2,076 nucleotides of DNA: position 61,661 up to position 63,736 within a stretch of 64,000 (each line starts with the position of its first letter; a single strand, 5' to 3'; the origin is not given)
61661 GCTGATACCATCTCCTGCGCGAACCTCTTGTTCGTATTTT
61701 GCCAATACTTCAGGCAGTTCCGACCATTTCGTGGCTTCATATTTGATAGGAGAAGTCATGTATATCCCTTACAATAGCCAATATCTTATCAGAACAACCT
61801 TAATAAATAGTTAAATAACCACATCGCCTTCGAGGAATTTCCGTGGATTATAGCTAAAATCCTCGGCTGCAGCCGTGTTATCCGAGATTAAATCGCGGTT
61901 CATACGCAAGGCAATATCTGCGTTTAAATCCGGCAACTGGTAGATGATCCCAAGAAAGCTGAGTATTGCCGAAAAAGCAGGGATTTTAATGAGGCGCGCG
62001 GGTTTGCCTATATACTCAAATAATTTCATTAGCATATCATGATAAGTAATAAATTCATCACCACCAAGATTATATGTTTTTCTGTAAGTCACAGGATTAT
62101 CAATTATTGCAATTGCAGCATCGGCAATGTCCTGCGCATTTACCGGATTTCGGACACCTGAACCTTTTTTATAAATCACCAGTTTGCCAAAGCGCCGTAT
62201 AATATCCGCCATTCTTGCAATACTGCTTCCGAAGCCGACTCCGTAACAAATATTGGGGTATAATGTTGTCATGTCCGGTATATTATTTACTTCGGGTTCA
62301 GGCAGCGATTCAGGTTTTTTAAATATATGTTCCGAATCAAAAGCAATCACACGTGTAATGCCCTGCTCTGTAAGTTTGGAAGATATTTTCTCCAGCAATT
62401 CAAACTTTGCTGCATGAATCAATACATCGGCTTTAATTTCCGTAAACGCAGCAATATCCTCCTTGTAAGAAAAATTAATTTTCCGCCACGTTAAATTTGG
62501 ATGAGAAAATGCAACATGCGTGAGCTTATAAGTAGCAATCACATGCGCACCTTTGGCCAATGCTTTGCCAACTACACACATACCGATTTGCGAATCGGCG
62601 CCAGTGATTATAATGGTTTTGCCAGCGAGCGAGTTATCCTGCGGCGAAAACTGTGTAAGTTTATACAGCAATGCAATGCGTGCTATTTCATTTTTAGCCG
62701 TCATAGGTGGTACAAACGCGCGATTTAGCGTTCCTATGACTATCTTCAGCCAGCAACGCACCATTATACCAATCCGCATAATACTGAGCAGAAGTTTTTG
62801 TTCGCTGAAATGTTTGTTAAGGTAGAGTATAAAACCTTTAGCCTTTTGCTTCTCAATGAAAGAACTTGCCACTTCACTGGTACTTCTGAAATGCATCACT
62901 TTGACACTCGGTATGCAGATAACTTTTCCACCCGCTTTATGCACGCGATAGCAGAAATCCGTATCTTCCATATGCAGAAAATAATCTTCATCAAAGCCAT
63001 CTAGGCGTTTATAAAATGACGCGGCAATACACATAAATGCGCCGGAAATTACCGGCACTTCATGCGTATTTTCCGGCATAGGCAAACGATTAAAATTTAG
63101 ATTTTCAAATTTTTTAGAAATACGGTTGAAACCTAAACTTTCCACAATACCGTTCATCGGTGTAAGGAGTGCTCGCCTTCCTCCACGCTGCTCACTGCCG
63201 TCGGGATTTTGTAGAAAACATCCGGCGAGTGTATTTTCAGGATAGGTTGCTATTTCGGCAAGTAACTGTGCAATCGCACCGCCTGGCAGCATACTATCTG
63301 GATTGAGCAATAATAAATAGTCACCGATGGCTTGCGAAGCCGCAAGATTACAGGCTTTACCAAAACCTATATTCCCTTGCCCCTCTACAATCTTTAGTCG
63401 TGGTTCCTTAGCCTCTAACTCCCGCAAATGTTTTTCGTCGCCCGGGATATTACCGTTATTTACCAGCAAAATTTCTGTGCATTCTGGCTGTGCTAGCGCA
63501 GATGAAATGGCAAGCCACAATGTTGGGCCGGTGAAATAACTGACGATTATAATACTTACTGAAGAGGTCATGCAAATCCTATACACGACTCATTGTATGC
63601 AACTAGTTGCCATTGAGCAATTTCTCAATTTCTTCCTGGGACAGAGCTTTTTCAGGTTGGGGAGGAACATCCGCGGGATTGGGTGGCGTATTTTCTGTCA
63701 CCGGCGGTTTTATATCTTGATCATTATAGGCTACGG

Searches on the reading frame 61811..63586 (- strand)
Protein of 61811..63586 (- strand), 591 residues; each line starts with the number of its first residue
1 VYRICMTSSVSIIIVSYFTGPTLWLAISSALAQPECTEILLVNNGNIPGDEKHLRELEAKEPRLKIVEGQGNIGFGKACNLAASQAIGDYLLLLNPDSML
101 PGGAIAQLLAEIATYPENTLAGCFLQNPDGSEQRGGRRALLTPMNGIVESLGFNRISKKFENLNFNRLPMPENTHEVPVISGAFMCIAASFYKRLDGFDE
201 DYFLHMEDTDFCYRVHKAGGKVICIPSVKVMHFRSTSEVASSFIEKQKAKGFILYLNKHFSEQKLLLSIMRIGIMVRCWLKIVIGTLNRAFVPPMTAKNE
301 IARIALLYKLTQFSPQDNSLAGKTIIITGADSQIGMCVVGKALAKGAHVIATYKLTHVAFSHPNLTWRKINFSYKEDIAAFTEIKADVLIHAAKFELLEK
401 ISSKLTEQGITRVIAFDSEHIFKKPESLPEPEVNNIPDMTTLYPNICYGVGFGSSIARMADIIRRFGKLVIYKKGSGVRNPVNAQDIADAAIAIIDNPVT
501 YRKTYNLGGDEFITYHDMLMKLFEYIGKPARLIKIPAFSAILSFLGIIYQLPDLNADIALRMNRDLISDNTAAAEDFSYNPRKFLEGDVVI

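Call 103: search_protein_families(library=pfam, proteins=[window:61811-63586:-], max_evalue=0.00001)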
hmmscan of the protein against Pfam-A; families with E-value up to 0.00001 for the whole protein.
window:61811-63586:- (591 aa): 3 families
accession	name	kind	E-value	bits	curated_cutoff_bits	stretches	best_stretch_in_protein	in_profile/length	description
PF00535.33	Glycos_transf_2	-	1.1e-15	58.5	23.3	1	11-164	1-136/168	Glycosyl transferase family 2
PF13641.12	Glyco_tranf_2_3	-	9.1e-09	36.1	27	1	10-247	3-223/230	Glycosyltransferase like family 2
PF01370.27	Epimerase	-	1.5e-06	28.3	20.9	0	325-394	1-73/240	NAD dependent epimerase/dehydratase family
